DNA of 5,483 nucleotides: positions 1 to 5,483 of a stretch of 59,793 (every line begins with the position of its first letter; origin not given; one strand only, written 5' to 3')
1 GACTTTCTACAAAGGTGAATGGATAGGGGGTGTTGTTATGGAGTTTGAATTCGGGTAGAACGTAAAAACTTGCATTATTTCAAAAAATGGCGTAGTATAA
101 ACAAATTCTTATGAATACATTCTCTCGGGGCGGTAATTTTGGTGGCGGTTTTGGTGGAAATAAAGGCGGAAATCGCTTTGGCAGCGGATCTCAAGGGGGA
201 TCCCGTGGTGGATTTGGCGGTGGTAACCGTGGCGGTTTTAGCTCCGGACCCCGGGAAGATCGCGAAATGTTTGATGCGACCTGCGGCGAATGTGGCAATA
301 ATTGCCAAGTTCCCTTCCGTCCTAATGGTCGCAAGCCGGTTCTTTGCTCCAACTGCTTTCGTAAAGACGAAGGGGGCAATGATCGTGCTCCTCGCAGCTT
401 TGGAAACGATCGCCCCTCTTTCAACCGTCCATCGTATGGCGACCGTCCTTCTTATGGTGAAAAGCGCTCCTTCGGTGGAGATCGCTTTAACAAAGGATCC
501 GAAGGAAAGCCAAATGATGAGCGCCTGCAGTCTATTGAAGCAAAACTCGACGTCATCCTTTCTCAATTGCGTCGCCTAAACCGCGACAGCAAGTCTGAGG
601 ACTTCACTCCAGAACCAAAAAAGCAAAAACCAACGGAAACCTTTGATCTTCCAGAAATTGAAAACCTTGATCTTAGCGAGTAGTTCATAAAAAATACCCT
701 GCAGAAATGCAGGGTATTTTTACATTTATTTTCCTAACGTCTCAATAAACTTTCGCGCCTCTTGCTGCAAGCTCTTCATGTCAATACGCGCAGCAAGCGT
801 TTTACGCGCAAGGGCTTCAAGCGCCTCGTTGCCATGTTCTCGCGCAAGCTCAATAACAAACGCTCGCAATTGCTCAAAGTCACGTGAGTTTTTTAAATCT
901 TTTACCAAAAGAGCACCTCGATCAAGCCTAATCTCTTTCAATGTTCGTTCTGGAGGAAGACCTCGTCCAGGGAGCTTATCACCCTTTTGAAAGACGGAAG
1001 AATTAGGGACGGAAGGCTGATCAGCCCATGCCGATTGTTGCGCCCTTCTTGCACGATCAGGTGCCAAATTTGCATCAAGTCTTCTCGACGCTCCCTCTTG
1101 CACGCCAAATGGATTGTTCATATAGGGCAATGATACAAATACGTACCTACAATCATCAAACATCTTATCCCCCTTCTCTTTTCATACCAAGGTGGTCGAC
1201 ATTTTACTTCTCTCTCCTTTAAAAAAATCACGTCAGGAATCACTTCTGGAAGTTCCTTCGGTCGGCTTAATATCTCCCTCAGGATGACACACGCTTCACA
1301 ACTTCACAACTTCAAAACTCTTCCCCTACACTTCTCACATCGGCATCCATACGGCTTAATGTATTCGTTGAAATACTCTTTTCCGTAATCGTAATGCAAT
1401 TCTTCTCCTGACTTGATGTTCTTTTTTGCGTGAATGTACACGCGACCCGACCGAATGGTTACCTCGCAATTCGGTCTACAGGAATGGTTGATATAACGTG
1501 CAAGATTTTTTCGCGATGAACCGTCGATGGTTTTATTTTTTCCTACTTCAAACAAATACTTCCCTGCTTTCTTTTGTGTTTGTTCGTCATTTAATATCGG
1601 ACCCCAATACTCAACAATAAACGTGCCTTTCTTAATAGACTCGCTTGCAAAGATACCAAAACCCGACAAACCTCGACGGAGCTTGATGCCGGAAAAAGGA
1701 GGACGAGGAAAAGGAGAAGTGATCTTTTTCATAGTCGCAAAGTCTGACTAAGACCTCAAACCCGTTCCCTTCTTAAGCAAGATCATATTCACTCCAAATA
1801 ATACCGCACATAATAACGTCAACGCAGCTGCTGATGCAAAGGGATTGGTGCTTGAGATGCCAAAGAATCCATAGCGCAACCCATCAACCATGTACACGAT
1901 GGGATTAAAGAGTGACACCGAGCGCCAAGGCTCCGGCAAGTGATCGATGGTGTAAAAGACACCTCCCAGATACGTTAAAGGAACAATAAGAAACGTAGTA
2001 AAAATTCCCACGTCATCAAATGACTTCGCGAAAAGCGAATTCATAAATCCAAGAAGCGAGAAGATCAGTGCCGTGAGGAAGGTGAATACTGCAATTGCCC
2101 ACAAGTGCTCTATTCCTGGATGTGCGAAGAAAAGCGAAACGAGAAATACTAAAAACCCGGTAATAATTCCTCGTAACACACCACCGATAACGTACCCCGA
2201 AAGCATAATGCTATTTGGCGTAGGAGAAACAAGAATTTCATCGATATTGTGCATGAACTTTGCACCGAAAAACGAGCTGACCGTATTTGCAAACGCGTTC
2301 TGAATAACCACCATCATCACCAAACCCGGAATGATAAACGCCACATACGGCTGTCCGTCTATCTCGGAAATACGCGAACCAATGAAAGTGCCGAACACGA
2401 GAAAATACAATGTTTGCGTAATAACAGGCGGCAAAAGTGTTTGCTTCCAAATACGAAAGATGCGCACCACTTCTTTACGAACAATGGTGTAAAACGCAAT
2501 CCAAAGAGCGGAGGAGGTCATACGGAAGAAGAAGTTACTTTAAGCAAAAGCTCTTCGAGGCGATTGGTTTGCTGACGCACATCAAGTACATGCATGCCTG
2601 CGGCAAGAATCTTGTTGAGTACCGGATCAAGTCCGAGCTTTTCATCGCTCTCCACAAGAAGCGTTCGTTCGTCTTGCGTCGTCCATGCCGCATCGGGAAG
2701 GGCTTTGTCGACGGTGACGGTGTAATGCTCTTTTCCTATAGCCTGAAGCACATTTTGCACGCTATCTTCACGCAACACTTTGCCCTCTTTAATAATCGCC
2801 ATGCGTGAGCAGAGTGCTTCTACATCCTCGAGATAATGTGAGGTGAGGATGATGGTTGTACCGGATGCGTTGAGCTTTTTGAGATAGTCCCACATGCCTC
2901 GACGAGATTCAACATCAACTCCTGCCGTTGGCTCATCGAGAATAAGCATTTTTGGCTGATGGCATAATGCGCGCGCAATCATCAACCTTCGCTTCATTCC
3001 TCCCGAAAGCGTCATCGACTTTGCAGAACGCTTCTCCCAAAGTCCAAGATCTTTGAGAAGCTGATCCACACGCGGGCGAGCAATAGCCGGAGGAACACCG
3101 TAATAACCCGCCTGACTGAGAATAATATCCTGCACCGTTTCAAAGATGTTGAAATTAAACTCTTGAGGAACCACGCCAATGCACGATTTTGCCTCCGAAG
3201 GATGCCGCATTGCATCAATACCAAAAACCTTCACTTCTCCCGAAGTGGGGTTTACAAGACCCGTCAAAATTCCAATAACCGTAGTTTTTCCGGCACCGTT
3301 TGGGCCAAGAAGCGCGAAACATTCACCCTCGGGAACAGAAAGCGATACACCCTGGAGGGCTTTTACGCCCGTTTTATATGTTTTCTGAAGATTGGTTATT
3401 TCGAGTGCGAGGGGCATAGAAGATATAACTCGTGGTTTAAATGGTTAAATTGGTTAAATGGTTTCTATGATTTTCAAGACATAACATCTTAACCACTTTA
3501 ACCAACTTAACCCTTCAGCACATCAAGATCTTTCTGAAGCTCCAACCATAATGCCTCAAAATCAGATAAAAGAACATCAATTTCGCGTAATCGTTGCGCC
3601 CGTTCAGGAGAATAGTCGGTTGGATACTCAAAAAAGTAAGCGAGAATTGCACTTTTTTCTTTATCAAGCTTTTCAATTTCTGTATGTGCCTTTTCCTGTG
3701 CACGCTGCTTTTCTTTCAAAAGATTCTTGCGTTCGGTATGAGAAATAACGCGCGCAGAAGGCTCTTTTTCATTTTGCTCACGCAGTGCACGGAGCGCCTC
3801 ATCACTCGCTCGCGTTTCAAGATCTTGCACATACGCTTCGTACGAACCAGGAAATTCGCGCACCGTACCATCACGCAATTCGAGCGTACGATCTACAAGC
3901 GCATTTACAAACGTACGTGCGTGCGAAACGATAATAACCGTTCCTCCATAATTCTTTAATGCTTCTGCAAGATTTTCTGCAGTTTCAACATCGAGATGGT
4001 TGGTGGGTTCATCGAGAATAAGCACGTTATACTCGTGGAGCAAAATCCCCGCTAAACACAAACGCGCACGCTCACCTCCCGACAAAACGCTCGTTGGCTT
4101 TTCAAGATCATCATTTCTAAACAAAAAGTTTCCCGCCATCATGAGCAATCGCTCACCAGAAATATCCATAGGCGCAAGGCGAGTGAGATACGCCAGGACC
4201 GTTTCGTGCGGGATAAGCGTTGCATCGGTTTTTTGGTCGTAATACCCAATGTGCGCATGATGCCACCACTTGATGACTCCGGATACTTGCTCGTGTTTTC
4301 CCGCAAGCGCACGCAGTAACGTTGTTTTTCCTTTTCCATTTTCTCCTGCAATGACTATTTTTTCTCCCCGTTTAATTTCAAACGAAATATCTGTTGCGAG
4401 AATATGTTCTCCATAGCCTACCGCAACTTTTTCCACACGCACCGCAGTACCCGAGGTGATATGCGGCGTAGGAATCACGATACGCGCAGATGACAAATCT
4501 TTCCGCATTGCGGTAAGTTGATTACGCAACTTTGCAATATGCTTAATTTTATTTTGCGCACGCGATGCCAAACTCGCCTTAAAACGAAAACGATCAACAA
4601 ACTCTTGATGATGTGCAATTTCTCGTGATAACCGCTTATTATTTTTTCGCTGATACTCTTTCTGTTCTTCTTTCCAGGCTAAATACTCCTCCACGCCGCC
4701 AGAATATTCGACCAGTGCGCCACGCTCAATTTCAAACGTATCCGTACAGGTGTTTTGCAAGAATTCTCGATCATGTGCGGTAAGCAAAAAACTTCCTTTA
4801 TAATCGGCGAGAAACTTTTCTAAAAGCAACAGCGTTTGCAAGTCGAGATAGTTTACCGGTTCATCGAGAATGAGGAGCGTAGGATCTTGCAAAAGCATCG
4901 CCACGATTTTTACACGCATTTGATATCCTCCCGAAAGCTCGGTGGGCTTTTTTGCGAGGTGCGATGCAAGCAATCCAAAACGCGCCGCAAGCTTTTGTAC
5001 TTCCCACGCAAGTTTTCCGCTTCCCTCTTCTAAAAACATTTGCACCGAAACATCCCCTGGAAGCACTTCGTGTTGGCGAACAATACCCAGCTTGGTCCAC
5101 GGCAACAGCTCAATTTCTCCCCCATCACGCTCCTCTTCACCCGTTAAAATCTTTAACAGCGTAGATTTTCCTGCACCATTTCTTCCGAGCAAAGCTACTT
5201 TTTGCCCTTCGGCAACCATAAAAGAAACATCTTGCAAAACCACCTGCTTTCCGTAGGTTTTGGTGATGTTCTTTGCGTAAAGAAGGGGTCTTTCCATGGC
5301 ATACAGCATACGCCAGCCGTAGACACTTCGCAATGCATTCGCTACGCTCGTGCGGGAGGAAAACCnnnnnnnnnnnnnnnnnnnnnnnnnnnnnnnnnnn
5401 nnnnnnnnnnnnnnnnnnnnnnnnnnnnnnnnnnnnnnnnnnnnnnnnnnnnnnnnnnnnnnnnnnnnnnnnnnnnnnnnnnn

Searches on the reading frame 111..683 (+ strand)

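Call 78: search_protein_families(library=pfam, proteins=[window:111-683:+], max_evalue=0.0001)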
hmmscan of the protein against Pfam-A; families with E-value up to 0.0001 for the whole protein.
window:111-683:+ (190 aa): 1 family
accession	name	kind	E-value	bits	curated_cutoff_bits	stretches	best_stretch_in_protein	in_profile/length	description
PF23477.1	zf_Tbcl_2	-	1.9e-16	59.9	27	1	51-86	1-36/37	Probable treble clef zinc finger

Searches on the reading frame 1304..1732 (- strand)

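Call 78: search_protein_families(library=pfam, proteins=[window:1304-1732:-], max_evalue=0.0001)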
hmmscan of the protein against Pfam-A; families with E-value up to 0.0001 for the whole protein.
window:1304-1732:- (142 aa): 2 families
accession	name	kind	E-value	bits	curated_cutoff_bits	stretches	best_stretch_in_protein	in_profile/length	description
PF00856.33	SET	-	3.6e-26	92.1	22.4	1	24-117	1-105/105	SET domain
PF21549.2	PRDM2_PR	-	1.2e-05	25.5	27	1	23-124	11-120/123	PR domain zinc finger protein 2, PR domain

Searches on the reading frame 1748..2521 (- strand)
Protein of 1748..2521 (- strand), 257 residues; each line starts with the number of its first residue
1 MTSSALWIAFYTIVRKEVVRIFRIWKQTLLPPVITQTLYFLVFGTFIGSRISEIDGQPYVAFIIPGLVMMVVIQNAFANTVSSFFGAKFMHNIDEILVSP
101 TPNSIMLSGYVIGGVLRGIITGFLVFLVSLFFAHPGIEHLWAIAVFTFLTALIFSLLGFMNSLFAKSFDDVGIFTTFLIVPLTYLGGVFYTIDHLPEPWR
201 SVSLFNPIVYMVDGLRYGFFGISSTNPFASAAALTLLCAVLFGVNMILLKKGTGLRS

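Call 78: search_protein_families(library=pfam, proteins=[window:1748-2521:-], max_evalue=0.0001)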
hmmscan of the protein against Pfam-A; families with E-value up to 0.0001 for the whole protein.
window:1748-2521:- (257 aa): 2 families
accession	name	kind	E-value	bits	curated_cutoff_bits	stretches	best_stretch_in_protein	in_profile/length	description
PF01061.29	ABC2_membrane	-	1.2e-36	126.7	26.9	1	10-220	3-211/211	ABC-2 type transporter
PF12698.13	ABC2_membrane_3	-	1.3e-10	41.3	31.6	1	59-244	160-344/347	ABC-2 family transporter protein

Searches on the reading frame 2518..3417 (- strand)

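Call 78: search_protein_families(library=pfam, proteins=[window:2518-3417:-], max_evalue=0.0001)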
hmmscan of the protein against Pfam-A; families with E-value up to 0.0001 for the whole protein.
window:2518-3417:- (299 aa): 2 families
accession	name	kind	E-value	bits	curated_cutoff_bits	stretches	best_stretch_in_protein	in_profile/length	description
PF00005.33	ABC_tran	-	1.5e-33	116.7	25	1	21-165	1-137/137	ABC transporter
PF13304.12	AAA_21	-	5.1e-08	33.8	27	0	34-54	2-22/304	AAA domain, putative AbiEii toxin, Type IV TA system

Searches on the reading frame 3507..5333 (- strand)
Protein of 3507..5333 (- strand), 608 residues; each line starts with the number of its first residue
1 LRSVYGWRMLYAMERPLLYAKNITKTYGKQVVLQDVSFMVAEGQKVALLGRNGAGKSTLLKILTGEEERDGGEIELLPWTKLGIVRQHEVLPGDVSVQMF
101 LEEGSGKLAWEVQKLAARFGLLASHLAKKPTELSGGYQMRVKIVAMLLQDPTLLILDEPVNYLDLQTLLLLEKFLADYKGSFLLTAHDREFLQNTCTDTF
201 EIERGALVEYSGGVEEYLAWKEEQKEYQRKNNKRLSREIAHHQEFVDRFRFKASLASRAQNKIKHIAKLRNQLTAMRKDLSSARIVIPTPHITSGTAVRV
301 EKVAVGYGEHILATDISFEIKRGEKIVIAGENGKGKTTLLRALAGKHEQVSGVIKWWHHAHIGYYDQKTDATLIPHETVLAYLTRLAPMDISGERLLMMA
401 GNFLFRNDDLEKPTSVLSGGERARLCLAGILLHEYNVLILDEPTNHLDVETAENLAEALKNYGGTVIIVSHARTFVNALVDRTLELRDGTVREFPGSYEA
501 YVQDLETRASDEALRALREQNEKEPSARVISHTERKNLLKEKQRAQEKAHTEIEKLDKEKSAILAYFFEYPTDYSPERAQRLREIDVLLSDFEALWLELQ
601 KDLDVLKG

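Call 78: search_protein_families(library=pfam, proteins=[window:3507-5333:-], max_evalue=0.0001)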
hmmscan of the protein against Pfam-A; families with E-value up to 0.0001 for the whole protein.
window:3507-5333:- (608 aa): 15 families
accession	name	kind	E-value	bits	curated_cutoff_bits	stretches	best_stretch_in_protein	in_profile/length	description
PF00005.33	ABC_tran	-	6.7e-54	182.6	25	2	33-161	1-137/137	ABC transporter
PF12848.13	ABC_tran_Xtn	-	4.5e-19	68.8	25.9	1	200-271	1-72/85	ABC transporter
PF13304.12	AAA_21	-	5.3e-17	63.3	27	1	403-471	224-298/304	AAA domain, putative AbiEii toxin, Type IV TA system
PF02463.25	SMC_N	-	9.8e-09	35.4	40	0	416-479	136-205/220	RecF/RecN/SMC N terminal domain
PF13555.12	AAA_29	-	7.9e-08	32.4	27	0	37-60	16-39/61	P-loop containing region of AAA domain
PF03193.22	RsgA_GTPase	-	1.8e-07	31.6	30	0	37-74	101-137/174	RsgA GTPase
PF13401.12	AAA_22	-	6.5e-07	30.2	27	0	326-448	8-97/130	AAA domain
PF13476.12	AAA_23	-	7.4e-07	30.4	27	0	318-343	17-39/201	AAA domain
PF01926.29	MMR_HSR1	-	1.7e-06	28.5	21.9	0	45-67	1-23/113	50S ribosome-binding GTPase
PF00006.31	ATP-synt_ab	-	6.7e-06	26.3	29.5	0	313-348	4-39/213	ATP synthase alpha/beta family, nucleotide-binding domain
PF13604.12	AAA_30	-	9.5e-06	25.9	27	0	42-77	16-52/191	AAA domain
PF25199.1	nSTAND_NTPase5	-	2.7e-05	24.5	34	0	322-351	40-69/145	Novel STAND NTPase 5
PF13521.12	AAA_28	-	4e-05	24.3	27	0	325-368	1-39/164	AAA domain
PF00931.28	NB-ARC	-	5e-05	23.1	23.5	0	42-191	17-140/248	NB-ARC domain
PF13479.12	AAA_24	-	9.6e-05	22.7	27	0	324-343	3-22/195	AAA domain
